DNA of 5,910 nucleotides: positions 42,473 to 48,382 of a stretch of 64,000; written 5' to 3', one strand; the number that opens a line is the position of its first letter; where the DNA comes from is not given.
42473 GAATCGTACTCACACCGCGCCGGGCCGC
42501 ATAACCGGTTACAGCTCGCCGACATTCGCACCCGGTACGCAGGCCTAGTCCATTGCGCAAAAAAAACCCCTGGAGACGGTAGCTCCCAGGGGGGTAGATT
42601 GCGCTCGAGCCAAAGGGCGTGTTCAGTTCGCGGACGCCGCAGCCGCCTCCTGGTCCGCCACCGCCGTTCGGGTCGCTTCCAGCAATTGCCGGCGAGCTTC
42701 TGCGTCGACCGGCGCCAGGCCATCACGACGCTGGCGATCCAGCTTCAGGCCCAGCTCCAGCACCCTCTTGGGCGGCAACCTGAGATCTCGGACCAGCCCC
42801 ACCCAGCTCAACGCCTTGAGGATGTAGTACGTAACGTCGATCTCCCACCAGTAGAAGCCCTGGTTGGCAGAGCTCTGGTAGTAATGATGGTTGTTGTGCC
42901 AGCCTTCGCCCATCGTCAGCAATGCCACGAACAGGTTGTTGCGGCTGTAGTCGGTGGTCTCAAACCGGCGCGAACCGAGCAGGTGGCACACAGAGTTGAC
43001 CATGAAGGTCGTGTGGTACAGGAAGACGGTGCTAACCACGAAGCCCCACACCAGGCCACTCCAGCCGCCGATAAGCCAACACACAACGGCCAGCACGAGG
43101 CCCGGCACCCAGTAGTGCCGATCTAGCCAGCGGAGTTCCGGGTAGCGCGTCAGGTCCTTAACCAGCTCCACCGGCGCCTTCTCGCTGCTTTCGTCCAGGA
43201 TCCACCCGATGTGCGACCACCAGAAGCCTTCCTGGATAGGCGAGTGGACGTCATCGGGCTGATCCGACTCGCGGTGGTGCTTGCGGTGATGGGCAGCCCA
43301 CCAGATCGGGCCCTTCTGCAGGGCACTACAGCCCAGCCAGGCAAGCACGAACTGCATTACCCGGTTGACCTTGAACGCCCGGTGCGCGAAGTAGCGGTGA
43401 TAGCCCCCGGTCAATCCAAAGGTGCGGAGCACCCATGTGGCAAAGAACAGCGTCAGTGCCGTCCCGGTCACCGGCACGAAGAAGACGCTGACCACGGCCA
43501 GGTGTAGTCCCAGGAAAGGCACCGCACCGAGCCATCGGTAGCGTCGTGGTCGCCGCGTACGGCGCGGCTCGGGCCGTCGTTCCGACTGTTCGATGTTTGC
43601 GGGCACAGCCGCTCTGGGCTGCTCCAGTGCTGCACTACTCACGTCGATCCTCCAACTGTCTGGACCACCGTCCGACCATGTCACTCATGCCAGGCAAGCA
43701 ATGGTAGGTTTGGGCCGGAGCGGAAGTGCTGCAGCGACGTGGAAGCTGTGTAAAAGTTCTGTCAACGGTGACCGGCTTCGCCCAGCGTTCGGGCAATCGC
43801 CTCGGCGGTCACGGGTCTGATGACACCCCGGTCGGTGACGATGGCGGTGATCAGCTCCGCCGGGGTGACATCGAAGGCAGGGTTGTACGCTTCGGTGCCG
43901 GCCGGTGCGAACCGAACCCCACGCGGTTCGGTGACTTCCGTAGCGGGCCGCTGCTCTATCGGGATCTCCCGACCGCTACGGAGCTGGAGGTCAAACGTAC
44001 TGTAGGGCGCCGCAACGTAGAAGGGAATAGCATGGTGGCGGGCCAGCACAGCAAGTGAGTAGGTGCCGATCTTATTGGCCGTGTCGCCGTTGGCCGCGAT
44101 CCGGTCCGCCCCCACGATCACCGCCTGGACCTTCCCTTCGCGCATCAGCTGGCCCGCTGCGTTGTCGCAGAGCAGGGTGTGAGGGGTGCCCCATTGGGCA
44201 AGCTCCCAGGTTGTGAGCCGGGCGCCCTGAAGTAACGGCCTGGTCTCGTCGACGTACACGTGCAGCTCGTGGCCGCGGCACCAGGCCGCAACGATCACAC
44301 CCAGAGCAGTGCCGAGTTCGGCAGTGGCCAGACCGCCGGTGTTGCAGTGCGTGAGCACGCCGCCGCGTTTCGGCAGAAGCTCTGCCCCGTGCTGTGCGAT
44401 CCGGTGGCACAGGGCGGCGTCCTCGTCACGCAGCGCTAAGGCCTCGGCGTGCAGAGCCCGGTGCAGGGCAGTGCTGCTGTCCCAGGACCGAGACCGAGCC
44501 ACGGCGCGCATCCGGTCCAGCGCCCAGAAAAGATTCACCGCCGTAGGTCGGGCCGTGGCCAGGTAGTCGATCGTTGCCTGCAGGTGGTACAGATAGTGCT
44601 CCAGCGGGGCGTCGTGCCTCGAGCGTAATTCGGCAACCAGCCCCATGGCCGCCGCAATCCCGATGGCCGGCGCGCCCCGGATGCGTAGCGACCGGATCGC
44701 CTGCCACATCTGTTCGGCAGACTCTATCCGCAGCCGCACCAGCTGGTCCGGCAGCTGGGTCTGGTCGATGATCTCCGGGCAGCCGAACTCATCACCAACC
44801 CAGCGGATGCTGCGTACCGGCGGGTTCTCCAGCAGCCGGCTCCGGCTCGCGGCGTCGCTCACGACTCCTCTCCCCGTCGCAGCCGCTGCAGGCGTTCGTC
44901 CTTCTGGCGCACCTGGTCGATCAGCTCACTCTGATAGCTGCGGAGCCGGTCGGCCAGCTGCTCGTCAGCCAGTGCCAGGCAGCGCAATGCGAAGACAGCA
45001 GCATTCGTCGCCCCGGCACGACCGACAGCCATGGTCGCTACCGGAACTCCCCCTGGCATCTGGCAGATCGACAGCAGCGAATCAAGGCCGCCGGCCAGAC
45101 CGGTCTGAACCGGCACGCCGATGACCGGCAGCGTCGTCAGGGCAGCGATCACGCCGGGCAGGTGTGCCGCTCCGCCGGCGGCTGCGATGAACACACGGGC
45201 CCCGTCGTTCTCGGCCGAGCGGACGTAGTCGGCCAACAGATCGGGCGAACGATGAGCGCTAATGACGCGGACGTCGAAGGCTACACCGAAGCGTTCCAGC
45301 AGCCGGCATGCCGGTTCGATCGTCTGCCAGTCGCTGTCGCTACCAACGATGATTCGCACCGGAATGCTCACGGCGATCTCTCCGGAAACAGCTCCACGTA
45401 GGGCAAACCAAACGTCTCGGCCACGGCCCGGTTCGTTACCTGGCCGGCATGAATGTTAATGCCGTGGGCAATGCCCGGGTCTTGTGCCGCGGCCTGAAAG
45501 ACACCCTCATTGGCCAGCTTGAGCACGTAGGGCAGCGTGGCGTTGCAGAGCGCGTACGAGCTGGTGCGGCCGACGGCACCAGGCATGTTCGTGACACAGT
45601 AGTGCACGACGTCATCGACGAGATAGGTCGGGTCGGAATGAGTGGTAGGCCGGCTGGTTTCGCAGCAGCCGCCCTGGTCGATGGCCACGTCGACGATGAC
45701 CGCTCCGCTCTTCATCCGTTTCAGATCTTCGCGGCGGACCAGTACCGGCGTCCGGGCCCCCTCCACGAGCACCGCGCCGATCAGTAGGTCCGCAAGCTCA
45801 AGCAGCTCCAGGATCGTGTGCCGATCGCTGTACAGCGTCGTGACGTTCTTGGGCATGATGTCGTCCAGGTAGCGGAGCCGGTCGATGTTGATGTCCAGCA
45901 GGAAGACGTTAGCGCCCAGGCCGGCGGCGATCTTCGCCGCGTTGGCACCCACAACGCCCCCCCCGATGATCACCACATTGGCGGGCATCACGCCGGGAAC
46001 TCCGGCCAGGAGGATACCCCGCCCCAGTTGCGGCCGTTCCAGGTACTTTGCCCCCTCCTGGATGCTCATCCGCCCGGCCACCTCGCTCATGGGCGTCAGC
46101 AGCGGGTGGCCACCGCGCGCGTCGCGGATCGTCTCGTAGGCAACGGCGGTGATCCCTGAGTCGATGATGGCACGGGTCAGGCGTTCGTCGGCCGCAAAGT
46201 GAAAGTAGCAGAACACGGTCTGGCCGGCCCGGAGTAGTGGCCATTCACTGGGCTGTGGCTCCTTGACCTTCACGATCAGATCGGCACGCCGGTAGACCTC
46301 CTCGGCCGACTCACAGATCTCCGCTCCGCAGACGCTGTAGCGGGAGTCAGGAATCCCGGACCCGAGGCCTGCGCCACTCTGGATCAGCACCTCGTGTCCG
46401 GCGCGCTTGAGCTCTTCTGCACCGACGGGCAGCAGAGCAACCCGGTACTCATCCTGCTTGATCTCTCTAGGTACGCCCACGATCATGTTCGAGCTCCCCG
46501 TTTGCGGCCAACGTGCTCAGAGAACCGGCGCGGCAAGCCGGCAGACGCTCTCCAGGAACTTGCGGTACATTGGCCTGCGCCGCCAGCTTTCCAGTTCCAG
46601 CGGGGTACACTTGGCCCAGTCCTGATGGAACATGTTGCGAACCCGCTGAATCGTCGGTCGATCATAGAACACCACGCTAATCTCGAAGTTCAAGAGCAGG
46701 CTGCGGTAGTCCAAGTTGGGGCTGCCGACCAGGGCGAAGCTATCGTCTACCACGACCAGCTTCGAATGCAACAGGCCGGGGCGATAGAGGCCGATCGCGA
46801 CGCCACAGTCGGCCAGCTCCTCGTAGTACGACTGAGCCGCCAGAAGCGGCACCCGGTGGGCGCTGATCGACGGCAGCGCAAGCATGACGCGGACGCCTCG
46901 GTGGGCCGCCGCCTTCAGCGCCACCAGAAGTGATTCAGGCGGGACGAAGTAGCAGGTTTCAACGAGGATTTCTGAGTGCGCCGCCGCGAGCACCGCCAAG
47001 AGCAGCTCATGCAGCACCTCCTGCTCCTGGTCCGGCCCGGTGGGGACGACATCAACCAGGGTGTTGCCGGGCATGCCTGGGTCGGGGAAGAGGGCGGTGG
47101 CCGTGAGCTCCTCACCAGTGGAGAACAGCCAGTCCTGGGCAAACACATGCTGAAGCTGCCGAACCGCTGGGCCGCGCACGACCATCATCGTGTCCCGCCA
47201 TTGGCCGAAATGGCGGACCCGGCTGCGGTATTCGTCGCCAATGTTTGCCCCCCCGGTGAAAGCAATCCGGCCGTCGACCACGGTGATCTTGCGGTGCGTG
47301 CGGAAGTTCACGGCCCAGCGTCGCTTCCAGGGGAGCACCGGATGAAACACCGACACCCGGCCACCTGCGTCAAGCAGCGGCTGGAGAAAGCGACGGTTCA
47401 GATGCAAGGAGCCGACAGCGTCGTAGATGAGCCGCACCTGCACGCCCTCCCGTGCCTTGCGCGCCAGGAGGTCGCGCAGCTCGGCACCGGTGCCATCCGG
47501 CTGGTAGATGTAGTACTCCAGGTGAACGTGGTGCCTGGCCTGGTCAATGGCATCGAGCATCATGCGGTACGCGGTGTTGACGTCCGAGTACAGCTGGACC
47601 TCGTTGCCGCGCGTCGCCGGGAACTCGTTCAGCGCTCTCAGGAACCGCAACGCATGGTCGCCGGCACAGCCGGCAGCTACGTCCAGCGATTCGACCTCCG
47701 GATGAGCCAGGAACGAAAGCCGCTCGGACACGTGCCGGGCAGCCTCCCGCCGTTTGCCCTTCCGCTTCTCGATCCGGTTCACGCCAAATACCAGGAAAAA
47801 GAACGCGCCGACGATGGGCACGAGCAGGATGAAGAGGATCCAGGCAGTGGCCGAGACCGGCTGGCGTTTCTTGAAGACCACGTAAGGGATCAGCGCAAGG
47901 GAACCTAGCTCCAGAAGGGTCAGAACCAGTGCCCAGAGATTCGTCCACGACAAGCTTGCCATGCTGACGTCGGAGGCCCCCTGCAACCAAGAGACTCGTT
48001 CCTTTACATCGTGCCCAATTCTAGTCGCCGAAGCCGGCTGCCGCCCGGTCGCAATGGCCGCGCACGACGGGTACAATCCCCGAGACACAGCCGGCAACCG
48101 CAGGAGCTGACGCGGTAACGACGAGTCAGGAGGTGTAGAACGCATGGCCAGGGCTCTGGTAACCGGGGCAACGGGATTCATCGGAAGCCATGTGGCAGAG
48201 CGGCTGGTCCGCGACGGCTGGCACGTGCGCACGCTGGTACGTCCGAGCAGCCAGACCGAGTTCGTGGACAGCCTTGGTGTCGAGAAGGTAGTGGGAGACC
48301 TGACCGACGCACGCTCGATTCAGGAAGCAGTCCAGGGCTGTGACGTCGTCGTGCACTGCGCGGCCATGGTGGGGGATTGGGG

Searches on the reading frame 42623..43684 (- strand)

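Call 59: search_protein_families(library=pfam, proteins=[window:42623-43684:-], max_evalue=0.00001)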
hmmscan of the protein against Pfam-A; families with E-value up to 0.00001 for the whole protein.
window:42623-43684:- (353 aa): 1 family
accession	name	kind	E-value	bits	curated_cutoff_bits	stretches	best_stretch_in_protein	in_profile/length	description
PF00487.30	FA_desaturase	-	4.2e-20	73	29.7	1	78-284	9-233/253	Fatty acid desaturase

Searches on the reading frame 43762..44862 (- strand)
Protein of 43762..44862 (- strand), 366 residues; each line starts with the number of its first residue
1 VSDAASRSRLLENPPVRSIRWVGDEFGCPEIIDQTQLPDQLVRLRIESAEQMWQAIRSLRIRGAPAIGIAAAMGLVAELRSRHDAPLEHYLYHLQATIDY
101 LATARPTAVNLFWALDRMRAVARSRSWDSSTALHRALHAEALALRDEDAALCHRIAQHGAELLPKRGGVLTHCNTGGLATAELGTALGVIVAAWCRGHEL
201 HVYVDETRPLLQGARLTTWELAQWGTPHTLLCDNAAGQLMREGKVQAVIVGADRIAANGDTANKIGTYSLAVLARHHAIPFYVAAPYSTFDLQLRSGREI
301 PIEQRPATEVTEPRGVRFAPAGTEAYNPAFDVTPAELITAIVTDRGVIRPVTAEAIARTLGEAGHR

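Call 59: search_protein_families(library=pfam, proteins=[window:43762-44862:-], max_evalue=0.00001)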
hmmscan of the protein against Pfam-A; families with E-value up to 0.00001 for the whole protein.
window:43762-44862:- (366 aa): 1 family
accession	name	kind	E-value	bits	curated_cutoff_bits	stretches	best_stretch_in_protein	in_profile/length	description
PF01008.23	IF-2B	-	7.6e-83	278.4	22.4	1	61-350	2-280/280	Initiation factor 2 subunit family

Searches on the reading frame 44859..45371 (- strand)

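Call 59: search_protein_families(library=pfam, proteins=[window:44859-45371:-], max_evalue=0.00001)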
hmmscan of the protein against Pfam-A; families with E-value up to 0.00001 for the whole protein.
window:44859-45371:- (170 aa): 1 family
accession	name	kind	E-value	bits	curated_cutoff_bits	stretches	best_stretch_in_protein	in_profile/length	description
PF00731.26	AIRC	-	1.5e-58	196.9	30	1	5-150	2-145/148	AIR carboxylase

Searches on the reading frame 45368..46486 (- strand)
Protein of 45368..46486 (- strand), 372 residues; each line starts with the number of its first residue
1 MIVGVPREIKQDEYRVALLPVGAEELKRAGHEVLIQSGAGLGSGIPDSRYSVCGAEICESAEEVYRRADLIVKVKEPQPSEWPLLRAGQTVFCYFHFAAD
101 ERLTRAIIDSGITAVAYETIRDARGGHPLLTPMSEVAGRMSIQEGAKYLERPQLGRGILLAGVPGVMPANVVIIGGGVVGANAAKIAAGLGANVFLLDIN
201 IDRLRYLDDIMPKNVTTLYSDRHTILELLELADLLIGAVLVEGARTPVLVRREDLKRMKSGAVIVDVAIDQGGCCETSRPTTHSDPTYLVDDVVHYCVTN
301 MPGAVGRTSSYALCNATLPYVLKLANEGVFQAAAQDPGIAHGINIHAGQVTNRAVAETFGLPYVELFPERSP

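Call 59: search_protein_families(library=pfam, proteins=[window:45368-46486:-], max_evalue=0.00001)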
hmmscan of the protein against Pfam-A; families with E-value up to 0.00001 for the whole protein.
window:45368-46486:- (372 aa): 4 families
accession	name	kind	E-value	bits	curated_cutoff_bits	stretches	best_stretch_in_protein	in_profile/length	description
PF01262.27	AlaDh_PNT_C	-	1.5e-84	283.2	23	1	141-352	1-213/214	Alanine dehydrogenase/PNT, C-terminal domain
PF05222.21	AlaDh_PNT_N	-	1.4e-45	155.3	30.4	1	4-137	1-136/136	Alanine dehydrogenase/PNT, N-terminal domain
PF02826.25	2-Hacid_dh_C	-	2.4e-07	30.7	25.1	1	169-268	37-127/178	D-isomer specific 2-hydroxyacid dehydrogenase, NAD binding domain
PF00070.33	Pyr_redox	-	2.8e-06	28.2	22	1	170-221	1-52/82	Pyridine nucleotide-disulphide oxidoreductase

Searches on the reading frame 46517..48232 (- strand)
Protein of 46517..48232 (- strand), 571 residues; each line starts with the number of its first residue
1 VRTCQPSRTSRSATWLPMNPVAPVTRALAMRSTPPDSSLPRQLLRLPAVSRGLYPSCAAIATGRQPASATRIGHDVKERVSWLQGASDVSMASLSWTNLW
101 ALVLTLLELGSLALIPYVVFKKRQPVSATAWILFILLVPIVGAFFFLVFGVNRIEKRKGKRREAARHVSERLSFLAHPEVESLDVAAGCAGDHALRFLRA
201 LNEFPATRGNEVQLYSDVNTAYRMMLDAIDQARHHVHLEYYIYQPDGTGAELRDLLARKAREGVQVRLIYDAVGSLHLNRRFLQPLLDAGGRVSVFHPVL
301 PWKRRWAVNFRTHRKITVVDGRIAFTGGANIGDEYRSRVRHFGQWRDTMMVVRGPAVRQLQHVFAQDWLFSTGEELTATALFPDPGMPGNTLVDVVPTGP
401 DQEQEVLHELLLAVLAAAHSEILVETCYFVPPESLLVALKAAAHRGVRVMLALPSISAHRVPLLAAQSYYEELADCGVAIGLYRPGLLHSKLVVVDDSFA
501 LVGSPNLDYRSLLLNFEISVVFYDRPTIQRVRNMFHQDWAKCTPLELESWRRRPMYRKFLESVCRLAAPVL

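Call 59: search_protein_families(library=pfam, proteins=[window:46517-48232:-], max_evalue=0.00001)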
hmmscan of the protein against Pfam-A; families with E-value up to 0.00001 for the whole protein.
window:46517-48232:- (571 aa): 3 families
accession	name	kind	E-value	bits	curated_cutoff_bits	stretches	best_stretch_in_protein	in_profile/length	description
PF13091.12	PLDc_2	-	6.5e-41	139.7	27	2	412-539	2-132/132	PLD-like domain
PF00614.28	PLDc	-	3.9e-16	58.7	21.9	2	310-335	3-28/28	Phospholipase D Active site motif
PF13396.11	PLDc_N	-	1.9e-07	31.3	23.3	1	113-150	5-41/42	Phospholipase_D-nuclease N-terminal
